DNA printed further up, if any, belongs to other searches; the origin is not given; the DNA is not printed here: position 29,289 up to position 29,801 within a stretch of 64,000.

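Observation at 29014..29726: About 700 bp of AT-rich sequence between the VgrG fragment and yncG with only a 70-aa ORF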

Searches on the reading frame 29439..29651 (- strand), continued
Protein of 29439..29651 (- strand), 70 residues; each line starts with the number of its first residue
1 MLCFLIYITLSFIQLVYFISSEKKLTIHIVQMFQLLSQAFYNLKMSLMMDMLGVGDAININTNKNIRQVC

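Call 85: predict_structure(alignment_id=A1)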
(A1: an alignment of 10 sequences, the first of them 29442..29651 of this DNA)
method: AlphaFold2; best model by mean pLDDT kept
length: 70 residues; sequences in the alignment: 10
mean_pLDDT: 65.8   pTM: 0.40
mean pLDDT of the five models: 65.8, 65.4, 64.0, 62.4, 61.4
residues with pLDDT >= 90: 0; 70-90: 26; 50-70: 41; < 50: 3
segments of 3 or more residues with pLDDT < 50: 68-70
pLDDT, mean of each block of 10 residues (from residue 1): 70 68 62 74 73 58 53
secondary structure, 60 per line:
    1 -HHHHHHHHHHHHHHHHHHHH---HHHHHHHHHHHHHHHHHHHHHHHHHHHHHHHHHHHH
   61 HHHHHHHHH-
elements in order: H2-21 H25-69
